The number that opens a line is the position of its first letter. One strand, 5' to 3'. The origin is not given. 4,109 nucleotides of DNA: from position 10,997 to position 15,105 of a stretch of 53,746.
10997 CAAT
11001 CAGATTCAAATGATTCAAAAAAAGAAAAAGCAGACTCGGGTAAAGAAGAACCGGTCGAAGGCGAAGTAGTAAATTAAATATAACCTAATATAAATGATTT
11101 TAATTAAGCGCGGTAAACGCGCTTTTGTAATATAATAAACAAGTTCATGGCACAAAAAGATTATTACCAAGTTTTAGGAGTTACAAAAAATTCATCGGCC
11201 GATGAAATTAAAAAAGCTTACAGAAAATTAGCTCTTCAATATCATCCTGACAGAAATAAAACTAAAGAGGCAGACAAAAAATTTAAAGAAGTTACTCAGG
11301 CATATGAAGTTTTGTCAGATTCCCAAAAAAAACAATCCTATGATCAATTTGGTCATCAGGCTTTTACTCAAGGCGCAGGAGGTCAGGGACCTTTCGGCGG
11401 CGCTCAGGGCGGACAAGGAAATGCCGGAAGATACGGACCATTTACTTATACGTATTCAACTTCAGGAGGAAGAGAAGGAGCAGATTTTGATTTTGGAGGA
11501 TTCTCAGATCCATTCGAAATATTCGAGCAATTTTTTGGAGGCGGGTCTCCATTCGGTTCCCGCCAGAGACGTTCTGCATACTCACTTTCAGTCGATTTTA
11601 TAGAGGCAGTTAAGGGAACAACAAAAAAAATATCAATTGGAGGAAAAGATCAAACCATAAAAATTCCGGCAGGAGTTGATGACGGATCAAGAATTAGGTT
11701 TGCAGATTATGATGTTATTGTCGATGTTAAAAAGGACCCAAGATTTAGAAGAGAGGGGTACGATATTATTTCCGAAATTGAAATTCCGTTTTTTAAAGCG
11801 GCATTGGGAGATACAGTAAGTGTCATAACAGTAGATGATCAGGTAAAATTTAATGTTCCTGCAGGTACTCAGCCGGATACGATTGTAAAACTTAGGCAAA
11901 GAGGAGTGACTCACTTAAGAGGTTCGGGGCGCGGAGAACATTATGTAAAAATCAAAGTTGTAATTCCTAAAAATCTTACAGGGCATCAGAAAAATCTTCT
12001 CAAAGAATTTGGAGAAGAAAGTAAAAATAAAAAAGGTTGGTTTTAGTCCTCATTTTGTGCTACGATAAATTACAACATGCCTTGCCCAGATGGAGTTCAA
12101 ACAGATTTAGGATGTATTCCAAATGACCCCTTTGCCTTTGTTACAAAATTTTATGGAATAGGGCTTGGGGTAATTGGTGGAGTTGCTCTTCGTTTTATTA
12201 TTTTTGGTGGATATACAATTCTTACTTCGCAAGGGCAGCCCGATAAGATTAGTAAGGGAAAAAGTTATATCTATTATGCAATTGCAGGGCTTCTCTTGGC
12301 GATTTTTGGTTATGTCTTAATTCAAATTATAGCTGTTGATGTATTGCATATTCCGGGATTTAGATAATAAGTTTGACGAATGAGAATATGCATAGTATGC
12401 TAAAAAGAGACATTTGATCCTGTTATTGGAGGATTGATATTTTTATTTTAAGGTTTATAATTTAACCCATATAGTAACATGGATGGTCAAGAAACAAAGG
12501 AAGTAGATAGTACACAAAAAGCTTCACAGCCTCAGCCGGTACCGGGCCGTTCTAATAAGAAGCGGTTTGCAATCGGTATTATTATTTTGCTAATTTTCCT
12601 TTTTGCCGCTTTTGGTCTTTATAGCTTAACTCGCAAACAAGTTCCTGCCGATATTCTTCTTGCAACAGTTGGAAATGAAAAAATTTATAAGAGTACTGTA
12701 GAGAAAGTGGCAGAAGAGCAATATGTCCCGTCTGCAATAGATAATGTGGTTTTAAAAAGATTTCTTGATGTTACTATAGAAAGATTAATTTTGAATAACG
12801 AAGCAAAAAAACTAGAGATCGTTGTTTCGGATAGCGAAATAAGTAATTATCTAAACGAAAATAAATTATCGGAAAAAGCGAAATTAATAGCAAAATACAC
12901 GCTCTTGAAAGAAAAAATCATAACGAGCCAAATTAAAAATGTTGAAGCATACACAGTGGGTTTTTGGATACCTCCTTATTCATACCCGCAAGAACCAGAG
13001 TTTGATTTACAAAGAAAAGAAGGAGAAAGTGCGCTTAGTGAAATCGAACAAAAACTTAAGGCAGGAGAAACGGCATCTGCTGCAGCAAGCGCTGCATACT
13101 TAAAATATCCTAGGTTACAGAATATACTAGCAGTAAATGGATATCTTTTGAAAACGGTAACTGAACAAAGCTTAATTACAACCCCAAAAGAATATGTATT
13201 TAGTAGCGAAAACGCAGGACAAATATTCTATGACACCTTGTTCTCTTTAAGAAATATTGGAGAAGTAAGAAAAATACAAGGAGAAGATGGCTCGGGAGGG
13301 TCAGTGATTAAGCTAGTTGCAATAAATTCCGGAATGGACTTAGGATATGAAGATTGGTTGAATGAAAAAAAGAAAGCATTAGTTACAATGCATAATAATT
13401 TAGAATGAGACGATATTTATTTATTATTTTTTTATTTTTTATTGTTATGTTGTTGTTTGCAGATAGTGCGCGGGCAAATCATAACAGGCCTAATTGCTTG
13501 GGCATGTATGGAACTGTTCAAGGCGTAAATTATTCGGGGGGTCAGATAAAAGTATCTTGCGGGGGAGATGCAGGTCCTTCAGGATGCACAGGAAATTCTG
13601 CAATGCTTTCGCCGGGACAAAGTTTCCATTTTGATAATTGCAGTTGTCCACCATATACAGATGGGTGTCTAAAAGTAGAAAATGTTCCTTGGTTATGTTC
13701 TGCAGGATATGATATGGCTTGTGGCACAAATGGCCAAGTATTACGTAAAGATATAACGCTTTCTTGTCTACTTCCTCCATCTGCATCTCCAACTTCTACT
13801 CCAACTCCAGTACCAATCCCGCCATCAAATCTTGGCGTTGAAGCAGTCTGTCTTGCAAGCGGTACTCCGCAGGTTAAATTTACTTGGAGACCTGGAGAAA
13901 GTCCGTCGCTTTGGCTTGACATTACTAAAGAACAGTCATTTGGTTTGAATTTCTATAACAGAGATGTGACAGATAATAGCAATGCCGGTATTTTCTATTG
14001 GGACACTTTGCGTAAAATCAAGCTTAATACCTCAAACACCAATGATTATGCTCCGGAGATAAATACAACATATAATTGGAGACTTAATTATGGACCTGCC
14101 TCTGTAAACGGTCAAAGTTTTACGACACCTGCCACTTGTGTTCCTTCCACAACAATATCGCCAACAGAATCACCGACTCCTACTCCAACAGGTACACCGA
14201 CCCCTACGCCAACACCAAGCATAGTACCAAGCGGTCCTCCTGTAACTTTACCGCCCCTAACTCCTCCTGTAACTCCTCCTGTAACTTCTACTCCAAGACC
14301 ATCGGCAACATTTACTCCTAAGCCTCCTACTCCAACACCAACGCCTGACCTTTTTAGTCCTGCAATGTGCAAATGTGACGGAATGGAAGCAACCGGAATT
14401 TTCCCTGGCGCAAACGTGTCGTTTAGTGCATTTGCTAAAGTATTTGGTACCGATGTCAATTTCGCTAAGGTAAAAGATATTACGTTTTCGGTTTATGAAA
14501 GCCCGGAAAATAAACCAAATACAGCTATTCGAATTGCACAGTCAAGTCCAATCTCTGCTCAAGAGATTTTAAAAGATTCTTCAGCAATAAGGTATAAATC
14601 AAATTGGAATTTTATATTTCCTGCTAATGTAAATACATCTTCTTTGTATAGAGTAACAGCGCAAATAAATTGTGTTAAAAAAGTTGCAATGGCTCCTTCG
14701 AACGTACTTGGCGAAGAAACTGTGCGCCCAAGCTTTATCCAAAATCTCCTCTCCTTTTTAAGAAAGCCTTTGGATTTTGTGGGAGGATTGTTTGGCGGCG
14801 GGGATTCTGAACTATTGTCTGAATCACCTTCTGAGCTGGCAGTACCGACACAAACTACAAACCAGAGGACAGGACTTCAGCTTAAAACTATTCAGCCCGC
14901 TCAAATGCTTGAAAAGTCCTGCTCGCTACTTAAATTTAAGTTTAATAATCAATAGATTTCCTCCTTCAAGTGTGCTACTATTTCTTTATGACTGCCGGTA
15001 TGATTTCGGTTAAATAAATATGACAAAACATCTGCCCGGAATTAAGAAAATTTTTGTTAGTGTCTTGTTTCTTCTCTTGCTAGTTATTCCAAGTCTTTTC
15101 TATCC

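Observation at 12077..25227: Candidate undescribed envelope module: pilin-like protein, foldase, secreted protein, VirB6-like membrane protein coupled to an Hsp100 ATPase, I9 inhibitor + subtilase, and a second membrane-anchored Hsp100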

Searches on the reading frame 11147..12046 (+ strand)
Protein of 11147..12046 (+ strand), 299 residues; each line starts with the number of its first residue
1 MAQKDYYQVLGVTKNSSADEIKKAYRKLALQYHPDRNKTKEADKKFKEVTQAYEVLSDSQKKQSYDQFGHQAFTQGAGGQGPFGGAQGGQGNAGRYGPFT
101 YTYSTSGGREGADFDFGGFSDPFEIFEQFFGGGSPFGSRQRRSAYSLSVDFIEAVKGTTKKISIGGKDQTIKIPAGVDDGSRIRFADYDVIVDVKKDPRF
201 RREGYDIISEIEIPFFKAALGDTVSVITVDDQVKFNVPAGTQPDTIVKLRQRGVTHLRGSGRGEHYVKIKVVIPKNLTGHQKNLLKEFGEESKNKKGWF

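Call 6: search_protein_families(library=pfam, proteins=[window:11147-12046:+], max_evalue=0.001)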
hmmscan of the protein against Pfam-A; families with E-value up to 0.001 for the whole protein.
window:11147-12046:+ (299 aa): 2 families
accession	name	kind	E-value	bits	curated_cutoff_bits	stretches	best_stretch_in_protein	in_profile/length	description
PF01556.23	DnaJ_C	-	2.2e-31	109.4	26.6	1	145-274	3-152/152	DnaJ C terminal domain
PF00226.36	DnaJ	-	7.2e-28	96.9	27.8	1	5-66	1-63/63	DnaJ domain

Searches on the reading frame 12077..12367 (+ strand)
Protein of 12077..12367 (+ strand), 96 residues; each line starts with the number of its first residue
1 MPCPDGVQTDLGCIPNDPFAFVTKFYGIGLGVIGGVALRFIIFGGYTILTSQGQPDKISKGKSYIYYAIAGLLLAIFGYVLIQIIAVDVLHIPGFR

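Call 4: search_protein_families(library=pfam, proteins=[window:12077-12367:+], max_evalue=0.1)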
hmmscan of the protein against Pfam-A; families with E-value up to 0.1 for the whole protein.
window:12077-12367:+ (96 aa): 1 family
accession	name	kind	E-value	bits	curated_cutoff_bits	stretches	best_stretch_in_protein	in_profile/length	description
PF18895.5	T4SS_pilin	-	0.0014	19.1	26.6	1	31-82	18-68/71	Type IV secretion system pilin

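Call 9: search_protein_families(library=ncbifam, proteins=[window:12077-12367:+], max_evalue=0.01)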
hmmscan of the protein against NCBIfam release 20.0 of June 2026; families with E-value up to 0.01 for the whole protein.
window:12077-12367:+ (96 aa): 1 family
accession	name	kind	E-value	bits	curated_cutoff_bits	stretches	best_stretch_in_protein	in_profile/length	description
NF045849.1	ICE_MMCAP2_0565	equivalog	8.5e-06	25.4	40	1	21-86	12-77/80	Mbov_0395 family pilin-like conjugal transfer protein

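Call 93: search_solved_structures(query=window:12077-12367:+, max_evalue=10)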
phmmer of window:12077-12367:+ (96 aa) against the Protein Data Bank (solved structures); distinct sequences matched with E-value up to 10: 3.
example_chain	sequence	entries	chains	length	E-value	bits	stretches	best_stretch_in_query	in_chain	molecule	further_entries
5but_A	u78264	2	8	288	0.33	14.3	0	24-70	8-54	Ktr system potassium uptake protein A,Ktr system potassium uptake protein A | Ktr system potassium uptake protein A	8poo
23vf_E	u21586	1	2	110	0.91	12.8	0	45-89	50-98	Cell adhesion molecule CEACAM1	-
2gk2_A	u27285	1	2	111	1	12.7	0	45-89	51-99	Carcinoembryonic antigen-related cell adhesion molecule 1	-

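Call 97: search_protein_families(library=padloc, proteins=[window:12077-12367:+], max_evalue=0.001)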
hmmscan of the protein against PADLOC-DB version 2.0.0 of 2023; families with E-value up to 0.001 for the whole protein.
window:12077-12367:+ (96 aa): 0 families

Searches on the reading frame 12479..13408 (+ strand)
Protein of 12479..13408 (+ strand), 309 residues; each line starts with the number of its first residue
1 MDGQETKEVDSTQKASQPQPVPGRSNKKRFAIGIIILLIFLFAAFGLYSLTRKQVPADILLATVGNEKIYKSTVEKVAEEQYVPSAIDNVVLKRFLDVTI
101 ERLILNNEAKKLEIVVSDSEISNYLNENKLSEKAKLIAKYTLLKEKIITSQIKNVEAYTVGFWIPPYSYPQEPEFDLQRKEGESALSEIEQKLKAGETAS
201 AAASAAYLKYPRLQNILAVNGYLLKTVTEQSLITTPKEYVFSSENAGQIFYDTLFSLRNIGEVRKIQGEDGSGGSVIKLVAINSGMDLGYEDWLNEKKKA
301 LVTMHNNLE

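Call 4: search_protein_families(library=pfam, proteins=[window:12479-13408:+], max_evalue=0.1)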
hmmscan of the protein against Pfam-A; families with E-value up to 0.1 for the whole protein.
window:12479-13408:+ (309 aa): 2 families
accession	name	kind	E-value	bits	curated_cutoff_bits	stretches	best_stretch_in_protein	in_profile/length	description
PF13624.11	SurA_N_3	-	2.3e-10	41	27.2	1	24-128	6-120/162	SurA-like N-terminal domain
PF13623.11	SurA_N_2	-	9.4e-08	32.5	28.5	1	24-130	5-124/145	SurA-like N-terminal domain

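Call 9: search_protein_families(library=ncbifam, proteins=[window:12479-13408:+], max_evalue=0.01)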
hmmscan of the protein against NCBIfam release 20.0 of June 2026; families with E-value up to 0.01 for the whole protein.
window:12479-13408:+ (309 aa): 0 families

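Call 97: search_protein_families(library=padloc, proteins=[window:12479-13408:+], max_evalue=0.001)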
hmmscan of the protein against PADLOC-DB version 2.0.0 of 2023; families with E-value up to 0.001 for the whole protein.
window:12479-13408:+ (309 aa): 0 families

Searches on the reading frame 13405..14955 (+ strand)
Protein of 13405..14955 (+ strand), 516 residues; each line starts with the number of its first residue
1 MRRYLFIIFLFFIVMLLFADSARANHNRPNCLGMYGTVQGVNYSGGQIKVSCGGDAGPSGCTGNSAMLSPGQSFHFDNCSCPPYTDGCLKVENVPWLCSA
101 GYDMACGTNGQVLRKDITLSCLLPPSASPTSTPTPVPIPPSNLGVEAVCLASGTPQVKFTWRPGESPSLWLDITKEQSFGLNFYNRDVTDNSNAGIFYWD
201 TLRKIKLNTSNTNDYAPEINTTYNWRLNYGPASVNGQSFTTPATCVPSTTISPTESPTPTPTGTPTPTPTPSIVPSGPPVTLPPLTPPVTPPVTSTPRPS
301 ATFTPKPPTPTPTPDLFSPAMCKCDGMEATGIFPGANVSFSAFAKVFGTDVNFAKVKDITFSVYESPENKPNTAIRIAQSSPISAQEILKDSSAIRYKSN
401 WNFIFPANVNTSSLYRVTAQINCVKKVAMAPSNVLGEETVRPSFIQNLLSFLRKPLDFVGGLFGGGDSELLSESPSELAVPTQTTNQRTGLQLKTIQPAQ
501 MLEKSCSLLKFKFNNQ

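Call 4: search_protein_families(library=pfam, proteins=[window:13405-14955:+], max_evalue=0.1)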
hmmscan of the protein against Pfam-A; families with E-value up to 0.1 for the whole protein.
window:13405-14955:+ (516 aa): 0 families

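Call 9: search_protein_families(library=ncbifam, proteins=[window:13405-14955:+], max_evalue=0.01)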
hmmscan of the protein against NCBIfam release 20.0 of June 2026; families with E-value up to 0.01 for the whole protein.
window:13405-14955:+ (516 aa): 0 families

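Call 97: search_protein_families(library=padloc, proteins=[window:13405-14955:+], max_evalue=0.001)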
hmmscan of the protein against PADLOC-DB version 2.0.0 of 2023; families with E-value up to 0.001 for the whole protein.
window:13405-14955:+ (516 aa): 0 families
